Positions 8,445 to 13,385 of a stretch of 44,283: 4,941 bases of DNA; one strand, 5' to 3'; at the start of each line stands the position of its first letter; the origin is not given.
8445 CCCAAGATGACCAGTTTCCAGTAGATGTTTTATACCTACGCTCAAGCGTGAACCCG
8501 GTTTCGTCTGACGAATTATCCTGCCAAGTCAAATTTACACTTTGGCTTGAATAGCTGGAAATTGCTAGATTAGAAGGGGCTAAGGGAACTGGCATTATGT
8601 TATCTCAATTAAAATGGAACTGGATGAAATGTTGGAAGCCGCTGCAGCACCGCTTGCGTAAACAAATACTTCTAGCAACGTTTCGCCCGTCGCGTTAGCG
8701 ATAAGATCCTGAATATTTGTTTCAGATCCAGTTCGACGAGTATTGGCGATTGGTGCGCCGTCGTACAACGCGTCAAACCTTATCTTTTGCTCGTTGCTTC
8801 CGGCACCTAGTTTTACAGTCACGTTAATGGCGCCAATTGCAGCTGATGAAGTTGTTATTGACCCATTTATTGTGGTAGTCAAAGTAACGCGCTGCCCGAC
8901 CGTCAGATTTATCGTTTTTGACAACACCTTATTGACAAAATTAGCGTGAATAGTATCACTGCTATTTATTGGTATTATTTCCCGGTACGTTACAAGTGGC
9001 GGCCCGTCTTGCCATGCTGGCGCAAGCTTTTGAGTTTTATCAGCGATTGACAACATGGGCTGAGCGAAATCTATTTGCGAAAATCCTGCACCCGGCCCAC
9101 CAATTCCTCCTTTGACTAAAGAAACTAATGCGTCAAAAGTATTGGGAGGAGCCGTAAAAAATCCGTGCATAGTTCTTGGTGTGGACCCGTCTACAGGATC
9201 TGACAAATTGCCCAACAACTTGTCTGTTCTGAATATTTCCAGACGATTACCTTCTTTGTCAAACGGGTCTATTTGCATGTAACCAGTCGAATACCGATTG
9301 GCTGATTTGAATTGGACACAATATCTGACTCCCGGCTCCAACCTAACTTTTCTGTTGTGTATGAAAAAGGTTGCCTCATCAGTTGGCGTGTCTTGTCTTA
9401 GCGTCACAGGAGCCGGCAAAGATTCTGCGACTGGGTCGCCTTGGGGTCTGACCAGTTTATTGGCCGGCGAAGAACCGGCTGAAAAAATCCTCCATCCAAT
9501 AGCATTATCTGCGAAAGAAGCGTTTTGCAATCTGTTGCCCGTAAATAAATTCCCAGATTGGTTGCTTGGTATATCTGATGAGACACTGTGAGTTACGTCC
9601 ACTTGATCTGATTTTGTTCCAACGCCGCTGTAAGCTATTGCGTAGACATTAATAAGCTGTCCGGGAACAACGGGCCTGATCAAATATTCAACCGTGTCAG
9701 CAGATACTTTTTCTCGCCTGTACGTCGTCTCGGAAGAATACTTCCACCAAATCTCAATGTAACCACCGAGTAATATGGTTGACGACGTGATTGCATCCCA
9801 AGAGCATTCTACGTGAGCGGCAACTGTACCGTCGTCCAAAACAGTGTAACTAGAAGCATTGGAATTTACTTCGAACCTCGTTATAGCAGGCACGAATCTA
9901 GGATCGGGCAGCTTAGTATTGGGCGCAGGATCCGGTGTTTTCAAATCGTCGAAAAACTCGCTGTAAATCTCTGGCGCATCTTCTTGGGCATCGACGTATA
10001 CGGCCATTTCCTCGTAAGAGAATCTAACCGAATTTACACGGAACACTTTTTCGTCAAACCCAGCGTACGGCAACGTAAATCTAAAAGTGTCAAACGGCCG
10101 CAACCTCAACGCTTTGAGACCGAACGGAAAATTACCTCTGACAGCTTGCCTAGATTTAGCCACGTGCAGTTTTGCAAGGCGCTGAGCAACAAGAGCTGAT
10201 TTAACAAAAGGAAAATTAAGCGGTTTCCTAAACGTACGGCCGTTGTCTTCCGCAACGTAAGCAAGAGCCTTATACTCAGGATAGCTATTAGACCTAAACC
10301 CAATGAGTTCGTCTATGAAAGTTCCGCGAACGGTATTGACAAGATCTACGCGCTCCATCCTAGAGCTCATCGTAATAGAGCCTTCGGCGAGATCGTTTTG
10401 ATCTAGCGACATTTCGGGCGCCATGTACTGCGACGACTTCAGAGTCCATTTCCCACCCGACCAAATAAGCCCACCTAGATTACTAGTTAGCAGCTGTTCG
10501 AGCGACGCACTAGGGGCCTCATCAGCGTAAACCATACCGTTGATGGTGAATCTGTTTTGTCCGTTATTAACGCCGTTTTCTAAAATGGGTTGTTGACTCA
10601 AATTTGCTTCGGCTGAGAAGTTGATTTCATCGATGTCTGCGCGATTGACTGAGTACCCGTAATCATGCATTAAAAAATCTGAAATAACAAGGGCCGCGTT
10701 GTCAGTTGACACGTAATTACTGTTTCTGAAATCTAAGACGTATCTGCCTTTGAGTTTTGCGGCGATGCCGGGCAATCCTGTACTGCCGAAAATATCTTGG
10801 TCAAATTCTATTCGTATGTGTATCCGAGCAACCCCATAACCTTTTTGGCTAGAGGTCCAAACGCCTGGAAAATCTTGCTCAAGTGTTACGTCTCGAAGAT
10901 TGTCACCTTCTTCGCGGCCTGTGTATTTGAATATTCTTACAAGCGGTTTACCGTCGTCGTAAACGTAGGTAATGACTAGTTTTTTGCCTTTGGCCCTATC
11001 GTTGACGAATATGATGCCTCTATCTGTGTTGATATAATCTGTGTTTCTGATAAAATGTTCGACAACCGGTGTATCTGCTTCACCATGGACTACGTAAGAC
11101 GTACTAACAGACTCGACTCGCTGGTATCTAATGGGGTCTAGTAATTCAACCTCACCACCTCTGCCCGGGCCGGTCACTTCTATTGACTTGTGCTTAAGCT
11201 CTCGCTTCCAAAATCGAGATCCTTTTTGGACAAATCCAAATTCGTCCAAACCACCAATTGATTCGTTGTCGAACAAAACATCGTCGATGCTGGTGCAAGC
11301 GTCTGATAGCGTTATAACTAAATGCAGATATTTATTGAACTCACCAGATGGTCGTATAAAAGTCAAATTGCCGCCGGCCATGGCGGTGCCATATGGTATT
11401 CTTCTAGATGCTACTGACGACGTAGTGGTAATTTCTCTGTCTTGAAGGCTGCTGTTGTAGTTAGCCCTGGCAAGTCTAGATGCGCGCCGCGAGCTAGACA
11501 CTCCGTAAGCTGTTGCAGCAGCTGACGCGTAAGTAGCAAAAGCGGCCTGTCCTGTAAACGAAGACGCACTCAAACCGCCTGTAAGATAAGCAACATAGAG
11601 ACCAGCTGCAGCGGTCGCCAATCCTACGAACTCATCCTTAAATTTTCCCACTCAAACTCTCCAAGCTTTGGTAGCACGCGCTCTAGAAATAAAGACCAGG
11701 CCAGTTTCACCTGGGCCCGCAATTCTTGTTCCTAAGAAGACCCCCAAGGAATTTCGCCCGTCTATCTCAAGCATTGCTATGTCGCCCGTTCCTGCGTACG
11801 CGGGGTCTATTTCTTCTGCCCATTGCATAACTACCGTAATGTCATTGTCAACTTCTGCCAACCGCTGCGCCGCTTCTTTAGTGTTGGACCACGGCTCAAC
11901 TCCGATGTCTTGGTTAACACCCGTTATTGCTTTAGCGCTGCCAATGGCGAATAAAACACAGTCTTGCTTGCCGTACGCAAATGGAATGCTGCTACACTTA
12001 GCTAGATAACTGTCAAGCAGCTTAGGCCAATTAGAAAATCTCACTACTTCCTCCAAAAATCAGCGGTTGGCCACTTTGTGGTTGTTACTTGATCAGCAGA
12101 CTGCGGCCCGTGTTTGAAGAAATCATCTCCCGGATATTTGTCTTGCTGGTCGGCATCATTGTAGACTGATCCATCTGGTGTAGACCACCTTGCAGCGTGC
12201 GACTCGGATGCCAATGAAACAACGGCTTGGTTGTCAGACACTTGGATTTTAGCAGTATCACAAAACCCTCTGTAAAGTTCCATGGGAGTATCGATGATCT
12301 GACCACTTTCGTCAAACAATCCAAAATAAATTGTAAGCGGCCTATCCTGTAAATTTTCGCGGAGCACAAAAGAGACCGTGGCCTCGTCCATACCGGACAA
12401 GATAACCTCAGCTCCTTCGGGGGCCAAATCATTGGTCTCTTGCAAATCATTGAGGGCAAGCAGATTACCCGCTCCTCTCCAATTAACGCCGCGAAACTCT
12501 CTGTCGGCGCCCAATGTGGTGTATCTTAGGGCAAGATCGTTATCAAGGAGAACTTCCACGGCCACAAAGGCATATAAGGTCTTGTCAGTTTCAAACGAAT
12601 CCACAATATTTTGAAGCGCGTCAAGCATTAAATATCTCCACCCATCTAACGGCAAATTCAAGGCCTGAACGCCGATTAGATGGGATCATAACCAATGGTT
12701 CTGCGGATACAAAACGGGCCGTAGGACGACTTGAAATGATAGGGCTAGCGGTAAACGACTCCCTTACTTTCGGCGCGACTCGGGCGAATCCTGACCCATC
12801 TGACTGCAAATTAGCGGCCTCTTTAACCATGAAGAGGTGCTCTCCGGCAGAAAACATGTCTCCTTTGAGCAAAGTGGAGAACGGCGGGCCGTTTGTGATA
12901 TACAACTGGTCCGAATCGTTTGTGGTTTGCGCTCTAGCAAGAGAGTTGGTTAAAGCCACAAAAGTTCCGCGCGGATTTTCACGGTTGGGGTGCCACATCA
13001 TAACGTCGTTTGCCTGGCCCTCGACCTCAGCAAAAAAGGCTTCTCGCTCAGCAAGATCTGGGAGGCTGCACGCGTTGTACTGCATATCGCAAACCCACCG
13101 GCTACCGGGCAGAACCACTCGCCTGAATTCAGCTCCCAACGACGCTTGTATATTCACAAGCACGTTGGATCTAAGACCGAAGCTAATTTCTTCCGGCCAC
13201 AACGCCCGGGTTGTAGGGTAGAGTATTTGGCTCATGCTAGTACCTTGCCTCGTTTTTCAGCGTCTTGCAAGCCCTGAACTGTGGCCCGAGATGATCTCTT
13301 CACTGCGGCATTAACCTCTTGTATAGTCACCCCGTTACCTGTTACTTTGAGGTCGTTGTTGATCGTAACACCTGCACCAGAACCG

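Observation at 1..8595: Three consecutive tail proteins with three different carbohydrate-active folds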

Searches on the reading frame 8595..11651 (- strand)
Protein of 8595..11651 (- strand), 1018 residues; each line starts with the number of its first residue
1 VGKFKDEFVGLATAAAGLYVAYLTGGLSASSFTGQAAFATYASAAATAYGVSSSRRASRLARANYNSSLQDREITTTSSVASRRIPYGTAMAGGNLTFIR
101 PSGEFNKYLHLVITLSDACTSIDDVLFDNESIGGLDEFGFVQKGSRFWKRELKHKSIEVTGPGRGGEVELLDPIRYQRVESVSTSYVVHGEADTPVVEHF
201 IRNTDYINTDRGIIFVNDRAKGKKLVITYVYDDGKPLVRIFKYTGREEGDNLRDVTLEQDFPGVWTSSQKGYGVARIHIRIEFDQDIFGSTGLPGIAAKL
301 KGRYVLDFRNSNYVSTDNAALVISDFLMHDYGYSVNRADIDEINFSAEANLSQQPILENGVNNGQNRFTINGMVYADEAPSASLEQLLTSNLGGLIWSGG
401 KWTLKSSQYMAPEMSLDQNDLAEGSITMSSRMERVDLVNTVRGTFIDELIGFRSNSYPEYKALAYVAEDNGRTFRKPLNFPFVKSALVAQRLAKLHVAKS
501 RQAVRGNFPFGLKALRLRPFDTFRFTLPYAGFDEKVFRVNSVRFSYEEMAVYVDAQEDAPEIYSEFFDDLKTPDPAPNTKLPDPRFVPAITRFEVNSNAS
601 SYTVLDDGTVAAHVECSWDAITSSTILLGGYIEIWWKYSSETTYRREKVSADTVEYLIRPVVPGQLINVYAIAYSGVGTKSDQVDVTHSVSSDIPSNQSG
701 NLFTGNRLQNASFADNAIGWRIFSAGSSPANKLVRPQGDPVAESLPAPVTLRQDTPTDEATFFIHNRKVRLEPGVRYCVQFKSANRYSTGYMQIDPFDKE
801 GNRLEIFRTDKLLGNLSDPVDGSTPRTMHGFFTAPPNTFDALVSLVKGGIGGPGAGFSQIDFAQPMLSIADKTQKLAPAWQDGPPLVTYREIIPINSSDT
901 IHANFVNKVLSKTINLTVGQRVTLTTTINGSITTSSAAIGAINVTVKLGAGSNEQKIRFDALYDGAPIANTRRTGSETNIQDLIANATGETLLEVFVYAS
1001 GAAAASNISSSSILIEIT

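Call 7: search_protein_families(library=pfam, proteins=[window:8595-11651:-], max_evalue=0.01)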
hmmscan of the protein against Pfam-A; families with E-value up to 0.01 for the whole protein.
window:8595-11651:- (1018 aa): 0 families

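Call 8: search_protein_families(library=phrogs, proteins=[window:8595-11651:-], max_evalue=0.001)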
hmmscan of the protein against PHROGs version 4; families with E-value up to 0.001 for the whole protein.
window:8595-11651:- (1018 aa): 2 families
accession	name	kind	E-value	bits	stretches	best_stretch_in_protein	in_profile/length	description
phrog_5616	-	tail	7e-53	181.1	1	229-681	140-612/873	tail fiber protein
phrog_1101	-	tail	1.2e-05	24.3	1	467-565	367-467/1405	tail protein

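Call 45: search_dna_similar(query=window:8598-11651:-, collection=phages, mode=protein, max_rows=15, max_evalue=0.001)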
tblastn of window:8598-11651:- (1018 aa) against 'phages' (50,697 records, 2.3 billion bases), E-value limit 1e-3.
Records with a match: 1020; places in all: 1020; records where one place covers at least 80% of the query: 0.
Best place of each record, by identity: <60% 1020.
By first word of the organism name: Vibrio 457; Escherichia 230; Salmonella 185; Campylobacter 19; Klebsiella 14; Pseudomonas 14; Bacteriophage 11; Phage 9; Roseobacter 8; Enterobacteria 8; and 26 more.
By host as written in the record: - 435; Escherichia coli 81; Vibrio harveyi BAA-1116 34; Escherichia coli K-12 29; Salmonella enterica subsp. enterica serovar Enteritidis PT1 28; Salmonella enterica subsp. enterica serovar Enteritidis 20; Vibrio crassostreae 20; Escherichia coli K-12 MG1655 19; and 158 more.
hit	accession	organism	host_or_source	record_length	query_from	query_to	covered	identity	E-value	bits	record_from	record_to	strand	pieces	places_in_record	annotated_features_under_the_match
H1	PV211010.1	Roseobacter phage CRP-811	Roseobacter sp. FZCC0198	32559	212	584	37%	32.1%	2e-39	166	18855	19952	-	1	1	tail protein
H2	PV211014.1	Roseobacter phage CRP-831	Roseobacter sp. FZCC0196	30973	212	584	37%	32.0%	4e-41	171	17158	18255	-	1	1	tail protein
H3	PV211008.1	Roseobacter phage CRP-406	Roseobacter sp. FZCC0037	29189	212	584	37%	31.7%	3e-42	175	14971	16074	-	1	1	tail protein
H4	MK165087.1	Escherichia phage BRET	Escherichia coli HER 1036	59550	265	621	35%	29.6%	4e-26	122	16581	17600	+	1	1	tail fiber protein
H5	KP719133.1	Enterobacteria phage JenP2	Escherichia coli K-12 MG1655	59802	265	621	35%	29.6%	4e-26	122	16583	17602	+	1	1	tail fiber protein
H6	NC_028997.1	Enterobacteria phage JenP2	Escherichia coli K-12 MG1655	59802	265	621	35%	29.6%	4e-26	122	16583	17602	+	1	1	central tail fiber J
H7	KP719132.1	Enterobacteria phage JenP1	Escherichia coli K-12 MG1655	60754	265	621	35%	29.6%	5e-26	122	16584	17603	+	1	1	tail fiber protein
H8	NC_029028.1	Enterobacteria phage JenP1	Escherichia coli K-12 MG1655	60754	265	621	35%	29.6%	5e-26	122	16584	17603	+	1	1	central tail fiber J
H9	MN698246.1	Pelagibacter phage HTVC112P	Candidatus Pelagibacter sp. HTCC7211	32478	265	692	39%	26.4%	2e-8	116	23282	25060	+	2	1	putative tail protein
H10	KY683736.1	Escherichia phage V18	Escherichia coli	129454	181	621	43%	23.5%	3e-16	91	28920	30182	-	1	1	tip attachment protein J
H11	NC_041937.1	Escherichia phage V18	Escherichia coli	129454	181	621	43%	23.5%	3e-16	91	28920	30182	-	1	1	central tail fiber J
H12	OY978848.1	Klebsiella phage vB_Kpn_K21lambda1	-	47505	265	599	33%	30.3%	2e-26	124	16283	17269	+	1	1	central tail fiber J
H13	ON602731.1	Klebsiella phage VLCpiS6a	Klebsiella pneumoniae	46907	265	599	33%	30.3%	2e-26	124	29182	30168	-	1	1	baseplate hub protein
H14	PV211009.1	Roseobacter phage CRP-701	Roseobacter sp. FZCC1911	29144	238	546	30%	32.7%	4e-39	165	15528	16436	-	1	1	tail protein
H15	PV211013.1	Roseobacter phage CRP-823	Roseobacter sp. FZCC0197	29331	270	548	27%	35.8%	9e-41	170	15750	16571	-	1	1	tail protein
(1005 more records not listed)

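Call 53: search_protein_families(library=ncbifam, proteins=[window:8598-11651:-], max_evalue=0.01)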
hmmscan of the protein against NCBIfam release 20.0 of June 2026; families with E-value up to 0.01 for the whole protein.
window:8598-11651:- (1018 aa): 0 families

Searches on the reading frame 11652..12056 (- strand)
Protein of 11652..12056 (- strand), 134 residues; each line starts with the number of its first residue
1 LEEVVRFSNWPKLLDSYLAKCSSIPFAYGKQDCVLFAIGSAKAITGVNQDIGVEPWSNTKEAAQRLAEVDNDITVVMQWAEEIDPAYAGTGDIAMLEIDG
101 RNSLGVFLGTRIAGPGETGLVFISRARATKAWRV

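Call 7: search_protein_families(library=pfam, proteins=[window:11652-12056:-], max_evalue=0.01)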
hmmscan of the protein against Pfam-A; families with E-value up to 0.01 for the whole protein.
window:11652-12056:- (134 aa): 1 family
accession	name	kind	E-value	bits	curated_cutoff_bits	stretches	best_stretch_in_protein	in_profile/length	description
PF22262.2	DUF6950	-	4.8e-28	98.3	27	1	6-134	2-134/134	Domain of unknown function (DUF6950)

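Call 8: search_protein_families(library=phrogs, proteins=[window:11652-12056:-], max_evalue=0.001)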
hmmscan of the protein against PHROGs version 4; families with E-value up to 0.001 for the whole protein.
window:11652-12056:- (134 aa): 1 family
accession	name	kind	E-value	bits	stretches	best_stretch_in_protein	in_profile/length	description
phrog_2134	-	unknown function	4.7e-21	76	1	7-134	3-134/135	-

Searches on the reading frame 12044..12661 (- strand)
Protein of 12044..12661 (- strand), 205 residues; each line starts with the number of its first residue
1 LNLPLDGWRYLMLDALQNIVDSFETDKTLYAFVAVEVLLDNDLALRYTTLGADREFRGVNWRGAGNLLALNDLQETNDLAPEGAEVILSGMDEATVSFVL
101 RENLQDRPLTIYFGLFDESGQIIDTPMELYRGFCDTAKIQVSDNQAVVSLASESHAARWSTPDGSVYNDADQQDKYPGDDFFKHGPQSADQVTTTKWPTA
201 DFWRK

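Call 7: search_protein_families(library=pfam, proteins=[window:12044-12661:-], max_evalue=0.01)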
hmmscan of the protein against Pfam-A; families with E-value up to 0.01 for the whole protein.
window:12044-12661:- (205 aa): 0 families

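Call 8: search_protein_families(library=phrogs, proteins=[window:12044-12661:-], max_evalue=0.001)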
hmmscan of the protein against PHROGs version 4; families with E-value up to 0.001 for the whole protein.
window:12044-12661:- (205 aa): 1 family
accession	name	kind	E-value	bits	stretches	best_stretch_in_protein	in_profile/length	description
phrog_2048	-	tail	1.9e-31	110.5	1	31-191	193-354/390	tail protein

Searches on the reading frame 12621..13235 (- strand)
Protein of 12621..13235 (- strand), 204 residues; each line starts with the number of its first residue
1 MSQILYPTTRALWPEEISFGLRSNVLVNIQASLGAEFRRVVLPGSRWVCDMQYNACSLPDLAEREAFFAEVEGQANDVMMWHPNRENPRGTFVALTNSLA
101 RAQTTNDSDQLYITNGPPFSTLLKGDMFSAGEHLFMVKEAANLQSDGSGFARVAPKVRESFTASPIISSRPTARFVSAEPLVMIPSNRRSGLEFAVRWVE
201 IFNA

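Call 7: search_protein_families(library=pfam, proteins=[window:12621-13235:-], max_evalue=0.01)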
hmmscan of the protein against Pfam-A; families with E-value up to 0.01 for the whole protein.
window:12621-13235:- (204 aa): 0 families

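Call 8: search_protein_families(library=phrogs, proteins=[window:12621-13235:-], max_evalue=0.001)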
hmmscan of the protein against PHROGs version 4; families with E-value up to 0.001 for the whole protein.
window:12621-13235:- (204 aa): 1 family
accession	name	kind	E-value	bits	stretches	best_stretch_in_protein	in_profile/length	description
phrog_1302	-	tail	1e-16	62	1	11-176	8-173/201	distal tail protein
